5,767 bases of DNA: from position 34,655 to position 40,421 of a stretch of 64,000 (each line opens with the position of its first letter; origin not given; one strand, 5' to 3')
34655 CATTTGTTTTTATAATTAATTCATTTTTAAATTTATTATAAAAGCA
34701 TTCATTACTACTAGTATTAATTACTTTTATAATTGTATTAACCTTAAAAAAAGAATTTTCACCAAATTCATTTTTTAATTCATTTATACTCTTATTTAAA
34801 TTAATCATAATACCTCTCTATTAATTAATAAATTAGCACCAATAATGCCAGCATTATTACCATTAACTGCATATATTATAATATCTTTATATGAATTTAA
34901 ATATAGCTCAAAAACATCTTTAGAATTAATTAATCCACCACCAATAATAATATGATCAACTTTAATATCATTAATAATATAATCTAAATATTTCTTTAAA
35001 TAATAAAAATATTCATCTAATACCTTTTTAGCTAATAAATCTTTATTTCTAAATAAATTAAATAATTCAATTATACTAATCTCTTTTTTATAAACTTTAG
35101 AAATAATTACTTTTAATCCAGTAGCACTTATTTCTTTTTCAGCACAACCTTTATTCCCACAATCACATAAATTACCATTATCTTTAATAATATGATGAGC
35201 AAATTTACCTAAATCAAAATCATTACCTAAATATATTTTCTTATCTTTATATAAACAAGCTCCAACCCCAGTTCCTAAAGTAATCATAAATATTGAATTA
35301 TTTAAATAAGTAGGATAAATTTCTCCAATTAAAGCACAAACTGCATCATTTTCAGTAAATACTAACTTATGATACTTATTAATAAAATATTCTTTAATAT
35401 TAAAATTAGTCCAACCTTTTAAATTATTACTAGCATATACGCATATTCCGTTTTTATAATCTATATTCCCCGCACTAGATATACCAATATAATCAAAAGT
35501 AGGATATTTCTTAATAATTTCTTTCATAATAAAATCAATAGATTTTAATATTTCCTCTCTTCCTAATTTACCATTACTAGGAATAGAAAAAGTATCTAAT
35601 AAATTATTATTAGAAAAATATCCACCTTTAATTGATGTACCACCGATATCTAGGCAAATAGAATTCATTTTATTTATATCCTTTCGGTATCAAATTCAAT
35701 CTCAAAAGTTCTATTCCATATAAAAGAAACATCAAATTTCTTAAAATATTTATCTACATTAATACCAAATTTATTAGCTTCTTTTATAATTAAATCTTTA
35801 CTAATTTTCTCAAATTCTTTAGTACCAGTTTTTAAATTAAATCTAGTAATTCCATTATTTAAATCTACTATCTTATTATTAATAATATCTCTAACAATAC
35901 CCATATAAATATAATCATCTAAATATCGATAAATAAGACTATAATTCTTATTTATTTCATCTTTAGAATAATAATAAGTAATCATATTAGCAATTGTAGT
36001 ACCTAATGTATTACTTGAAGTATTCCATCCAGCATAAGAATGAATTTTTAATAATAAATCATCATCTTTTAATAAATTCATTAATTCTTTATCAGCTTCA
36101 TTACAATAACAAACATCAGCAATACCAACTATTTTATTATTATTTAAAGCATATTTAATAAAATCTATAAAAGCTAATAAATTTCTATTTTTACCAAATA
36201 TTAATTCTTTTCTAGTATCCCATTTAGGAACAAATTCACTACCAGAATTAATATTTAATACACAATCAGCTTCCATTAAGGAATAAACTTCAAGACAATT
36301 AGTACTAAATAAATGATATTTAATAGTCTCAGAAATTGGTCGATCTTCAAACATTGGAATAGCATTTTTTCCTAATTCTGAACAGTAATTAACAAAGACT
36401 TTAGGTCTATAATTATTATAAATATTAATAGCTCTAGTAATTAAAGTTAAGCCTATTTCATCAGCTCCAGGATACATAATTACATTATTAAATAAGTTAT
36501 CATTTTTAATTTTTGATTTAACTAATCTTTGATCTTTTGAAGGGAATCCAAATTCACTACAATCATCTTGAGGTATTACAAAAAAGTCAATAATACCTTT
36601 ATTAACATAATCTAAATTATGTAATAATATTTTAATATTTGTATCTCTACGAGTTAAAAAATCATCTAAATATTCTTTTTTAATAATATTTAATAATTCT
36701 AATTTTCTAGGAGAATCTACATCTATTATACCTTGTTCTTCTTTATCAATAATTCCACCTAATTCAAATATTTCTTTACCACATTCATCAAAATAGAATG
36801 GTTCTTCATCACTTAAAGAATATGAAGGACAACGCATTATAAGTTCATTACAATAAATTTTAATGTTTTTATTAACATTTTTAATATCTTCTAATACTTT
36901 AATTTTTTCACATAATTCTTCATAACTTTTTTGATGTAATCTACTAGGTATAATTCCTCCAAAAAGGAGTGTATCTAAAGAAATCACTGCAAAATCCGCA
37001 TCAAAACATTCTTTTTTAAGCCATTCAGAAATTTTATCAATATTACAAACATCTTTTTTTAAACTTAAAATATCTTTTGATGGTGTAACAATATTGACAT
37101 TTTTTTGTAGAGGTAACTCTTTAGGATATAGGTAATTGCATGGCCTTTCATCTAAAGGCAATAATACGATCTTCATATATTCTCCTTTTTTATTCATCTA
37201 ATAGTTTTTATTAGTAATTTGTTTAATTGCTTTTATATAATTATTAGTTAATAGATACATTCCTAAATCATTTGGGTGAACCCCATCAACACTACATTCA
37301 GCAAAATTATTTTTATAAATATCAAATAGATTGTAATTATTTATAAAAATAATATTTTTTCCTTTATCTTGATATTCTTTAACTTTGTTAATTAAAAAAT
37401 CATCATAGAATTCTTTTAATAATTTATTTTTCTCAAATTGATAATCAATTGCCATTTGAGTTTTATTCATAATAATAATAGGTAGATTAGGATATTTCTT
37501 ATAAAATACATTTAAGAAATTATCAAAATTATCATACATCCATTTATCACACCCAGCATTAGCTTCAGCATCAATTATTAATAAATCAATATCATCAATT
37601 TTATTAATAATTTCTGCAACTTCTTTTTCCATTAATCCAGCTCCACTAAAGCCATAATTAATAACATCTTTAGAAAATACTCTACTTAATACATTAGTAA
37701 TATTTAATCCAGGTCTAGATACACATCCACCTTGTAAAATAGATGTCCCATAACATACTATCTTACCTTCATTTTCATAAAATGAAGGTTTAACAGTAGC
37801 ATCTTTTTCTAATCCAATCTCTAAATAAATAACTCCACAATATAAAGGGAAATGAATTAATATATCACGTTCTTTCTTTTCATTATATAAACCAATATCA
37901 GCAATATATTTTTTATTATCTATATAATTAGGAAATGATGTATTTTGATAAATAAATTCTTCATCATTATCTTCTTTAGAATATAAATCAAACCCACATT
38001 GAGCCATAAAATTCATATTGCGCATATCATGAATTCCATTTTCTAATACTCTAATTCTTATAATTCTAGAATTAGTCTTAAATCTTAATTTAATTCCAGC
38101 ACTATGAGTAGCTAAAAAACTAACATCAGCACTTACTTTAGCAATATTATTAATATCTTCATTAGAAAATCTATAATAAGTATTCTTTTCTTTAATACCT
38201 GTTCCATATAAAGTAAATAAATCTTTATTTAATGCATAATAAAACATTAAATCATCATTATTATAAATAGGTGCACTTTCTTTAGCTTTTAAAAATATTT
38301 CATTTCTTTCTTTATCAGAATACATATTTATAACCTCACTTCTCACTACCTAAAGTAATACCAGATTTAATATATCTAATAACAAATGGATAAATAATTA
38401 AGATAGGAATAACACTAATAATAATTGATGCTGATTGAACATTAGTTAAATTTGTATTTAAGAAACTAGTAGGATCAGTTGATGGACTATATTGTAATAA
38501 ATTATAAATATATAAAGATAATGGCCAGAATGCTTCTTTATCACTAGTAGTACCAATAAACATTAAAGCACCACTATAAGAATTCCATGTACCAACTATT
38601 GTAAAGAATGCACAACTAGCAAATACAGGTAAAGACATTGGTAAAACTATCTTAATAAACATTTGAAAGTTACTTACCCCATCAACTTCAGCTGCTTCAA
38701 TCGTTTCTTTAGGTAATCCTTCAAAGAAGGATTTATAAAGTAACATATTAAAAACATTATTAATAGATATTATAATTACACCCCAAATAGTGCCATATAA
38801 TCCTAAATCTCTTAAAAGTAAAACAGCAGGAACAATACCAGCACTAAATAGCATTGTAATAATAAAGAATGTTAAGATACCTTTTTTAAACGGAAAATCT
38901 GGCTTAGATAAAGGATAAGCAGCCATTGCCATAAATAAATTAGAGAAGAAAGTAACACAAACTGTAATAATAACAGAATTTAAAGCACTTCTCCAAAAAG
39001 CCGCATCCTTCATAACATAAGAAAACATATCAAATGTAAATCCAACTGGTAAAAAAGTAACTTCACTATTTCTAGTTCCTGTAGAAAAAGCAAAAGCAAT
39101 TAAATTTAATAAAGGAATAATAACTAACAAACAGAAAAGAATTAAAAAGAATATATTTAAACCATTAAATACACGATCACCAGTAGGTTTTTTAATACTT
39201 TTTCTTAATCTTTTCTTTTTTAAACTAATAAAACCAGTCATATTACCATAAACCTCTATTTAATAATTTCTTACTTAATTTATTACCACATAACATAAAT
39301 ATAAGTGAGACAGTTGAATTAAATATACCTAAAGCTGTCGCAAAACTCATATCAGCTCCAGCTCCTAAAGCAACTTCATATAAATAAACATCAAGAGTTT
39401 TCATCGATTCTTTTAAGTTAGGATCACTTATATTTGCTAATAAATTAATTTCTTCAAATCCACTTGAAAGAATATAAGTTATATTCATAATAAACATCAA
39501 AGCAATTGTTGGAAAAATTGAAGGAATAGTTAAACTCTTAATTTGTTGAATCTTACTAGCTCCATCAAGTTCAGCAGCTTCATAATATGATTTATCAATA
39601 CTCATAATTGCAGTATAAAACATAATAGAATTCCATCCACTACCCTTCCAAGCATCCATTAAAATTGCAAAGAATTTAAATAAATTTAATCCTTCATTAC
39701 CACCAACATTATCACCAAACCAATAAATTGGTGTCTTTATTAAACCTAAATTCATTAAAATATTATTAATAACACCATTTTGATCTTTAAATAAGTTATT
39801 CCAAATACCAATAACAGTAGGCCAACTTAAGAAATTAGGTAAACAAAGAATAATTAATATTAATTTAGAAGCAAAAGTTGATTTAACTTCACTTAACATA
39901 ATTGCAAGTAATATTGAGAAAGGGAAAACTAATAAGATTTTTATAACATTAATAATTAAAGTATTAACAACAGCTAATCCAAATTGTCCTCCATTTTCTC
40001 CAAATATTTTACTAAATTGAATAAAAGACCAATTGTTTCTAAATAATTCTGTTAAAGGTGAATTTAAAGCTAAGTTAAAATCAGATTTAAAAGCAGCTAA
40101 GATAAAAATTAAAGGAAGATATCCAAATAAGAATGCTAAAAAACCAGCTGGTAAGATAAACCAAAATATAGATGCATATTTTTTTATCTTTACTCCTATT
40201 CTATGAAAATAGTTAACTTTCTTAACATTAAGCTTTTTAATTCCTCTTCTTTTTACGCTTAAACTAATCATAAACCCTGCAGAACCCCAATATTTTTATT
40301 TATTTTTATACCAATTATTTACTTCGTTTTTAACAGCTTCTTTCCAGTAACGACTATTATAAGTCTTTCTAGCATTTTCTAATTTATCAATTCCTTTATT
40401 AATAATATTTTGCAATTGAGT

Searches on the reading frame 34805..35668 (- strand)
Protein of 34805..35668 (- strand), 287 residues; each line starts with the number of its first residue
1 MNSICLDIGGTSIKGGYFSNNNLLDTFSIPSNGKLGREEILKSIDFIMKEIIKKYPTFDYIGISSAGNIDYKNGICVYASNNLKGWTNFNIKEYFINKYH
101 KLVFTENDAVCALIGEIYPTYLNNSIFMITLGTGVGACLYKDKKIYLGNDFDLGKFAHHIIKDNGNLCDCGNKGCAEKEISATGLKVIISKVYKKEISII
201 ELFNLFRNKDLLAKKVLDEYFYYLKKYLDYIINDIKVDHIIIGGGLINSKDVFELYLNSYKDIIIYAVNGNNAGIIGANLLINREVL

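Call 48: search_protein_families(library=pfam, proteins=[window:34805-35668:-], max_evalue=0.0001)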
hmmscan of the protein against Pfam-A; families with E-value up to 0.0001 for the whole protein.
window:34805-35668:- (287 aa): 1 family
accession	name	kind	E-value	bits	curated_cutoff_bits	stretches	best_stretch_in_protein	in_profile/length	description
PF00480.26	ROK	-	3.1e-39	135.7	22.9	1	4-284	2-293/294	ROK family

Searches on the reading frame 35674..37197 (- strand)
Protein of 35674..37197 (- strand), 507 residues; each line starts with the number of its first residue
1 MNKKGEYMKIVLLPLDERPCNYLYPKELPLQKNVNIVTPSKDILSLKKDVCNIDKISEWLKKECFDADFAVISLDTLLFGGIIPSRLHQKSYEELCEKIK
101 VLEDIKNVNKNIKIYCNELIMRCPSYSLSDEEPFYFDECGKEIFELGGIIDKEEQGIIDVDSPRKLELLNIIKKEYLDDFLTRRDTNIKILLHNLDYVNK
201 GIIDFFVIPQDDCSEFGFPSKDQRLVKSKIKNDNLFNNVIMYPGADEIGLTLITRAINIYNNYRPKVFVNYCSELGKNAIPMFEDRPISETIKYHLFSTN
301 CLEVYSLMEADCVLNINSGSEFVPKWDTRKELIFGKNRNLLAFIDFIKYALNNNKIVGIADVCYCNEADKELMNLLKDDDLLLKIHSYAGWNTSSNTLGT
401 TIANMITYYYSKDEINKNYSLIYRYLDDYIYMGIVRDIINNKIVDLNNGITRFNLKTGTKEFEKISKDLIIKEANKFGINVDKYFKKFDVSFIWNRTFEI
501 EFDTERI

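Call 9: search_protein_families(library=pfam, proteins=[window:35674-37197:-], max_evalue=0.001)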
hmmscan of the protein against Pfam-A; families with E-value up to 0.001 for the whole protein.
window:35674-37197:- (507 aa): 1 family
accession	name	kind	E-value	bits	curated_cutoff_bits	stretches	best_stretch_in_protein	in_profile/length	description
PF13552.11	DUF4127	-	4.7e-139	464.5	27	1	10-502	1-488/489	Protein of unknown function (DUF4127)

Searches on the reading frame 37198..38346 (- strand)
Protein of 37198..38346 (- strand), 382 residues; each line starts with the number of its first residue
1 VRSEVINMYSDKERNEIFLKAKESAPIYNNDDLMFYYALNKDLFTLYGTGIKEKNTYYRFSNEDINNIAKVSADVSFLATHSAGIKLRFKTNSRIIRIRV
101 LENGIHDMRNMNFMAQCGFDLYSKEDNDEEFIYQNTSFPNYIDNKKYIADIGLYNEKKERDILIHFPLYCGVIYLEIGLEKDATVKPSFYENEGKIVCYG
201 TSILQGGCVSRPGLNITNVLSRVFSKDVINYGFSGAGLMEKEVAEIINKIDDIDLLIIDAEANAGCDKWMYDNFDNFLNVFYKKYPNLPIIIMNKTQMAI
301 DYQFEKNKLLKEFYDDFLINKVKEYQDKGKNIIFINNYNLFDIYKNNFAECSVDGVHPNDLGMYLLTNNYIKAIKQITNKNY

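Call 9: search_protein_families(library=pfam, proteins=[window:37198-38346:-], max_evalue=0.001)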
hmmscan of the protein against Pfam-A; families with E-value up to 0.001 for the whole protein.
window:37198-38346:- (382 aa): 4 families
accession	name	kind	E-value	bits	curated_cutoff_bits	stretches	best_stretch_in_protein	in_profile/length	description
PF14606.12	Lipase_GDSL_3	-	6.4e-35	121.5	27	1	195-374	3-177/178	GDSL-like Lipase/Acylhydrolase family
PF14607.12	GxDLY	-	9.6e-25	87.5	27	1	43-185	10-146/146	N-terminus of Esterase_SGNH_hydro-type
PF00657.28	Lipase_GDSL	-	1.6e-06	28.9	23.6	1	216-363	26-201/208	GDSL-like Lipase/Acylhydrolase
PF13472.12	Lipase_GDSL_2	-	8.6e-05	23.5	32.9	1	198-363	1-176/178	GDSL-like Lipase/Acylhydrolase family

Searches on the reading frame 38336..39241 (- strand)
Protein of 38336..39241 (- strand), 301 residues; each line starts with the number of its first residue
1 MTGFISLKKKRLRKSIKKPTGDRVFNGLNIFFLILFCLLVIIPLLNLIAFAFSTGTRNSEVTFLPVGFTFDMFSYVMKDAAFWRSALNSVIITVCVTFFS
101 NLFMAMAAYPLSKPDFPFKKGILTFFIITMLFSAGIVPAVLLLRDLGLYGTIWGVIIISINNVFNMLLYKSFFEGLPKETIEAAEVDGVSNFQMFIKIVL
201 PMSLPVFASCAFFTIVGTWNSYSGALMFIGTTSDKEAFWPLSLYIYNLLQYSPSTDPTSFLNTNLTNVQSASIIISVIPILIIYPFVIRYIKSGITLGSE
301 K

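Call 9: search_protein_families(library=pfam, proteins=[window:38336-39241:-], max_evalue=0.001)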
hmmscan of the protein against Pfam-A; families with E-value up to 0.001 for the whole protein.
window:38336-39241:- (301 aa): 1 family
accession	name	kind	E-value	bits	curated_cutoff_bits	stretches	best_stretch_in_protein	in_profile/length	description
PF00528.27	BPD_transp_1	-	3e-12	47.1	26.4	1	117-294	15-181/184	Binding-protein-dependent transport system inner membrane component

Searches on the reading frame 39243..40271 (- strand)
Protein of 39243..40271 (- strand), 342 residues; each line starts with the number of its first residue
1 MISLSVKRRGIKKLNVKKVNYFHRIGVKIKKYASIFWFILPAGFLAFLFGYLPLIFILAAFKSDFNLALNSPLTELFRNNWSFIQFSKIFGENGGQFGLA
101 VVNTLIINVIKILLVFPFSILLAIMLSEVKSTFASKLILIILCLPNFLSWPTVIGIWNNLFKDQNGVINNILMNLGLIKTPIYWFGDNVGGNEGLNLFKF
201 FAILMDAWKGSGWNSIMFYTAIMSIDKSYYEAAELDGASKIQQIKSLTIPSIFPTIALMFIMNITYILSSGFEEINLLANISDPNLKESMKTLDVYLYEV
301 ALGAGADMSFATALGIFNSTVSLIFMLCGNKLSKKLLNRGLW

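Call 9: search_protein_families(library=pfam, proteins=[window:39243-40271:-], max_evalue=0.001)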
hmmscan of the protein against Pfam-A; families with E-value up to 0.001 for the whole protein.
window:39243-40271:- (342 aa): 1 family
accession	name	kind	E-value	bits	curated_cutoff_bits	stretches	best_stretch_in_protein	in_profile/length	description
PF00528.27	BPD_transp_1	-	1.8e-13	51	26.4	1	117-269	3-123/184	Binding-protein-dependent transport system inner membrane component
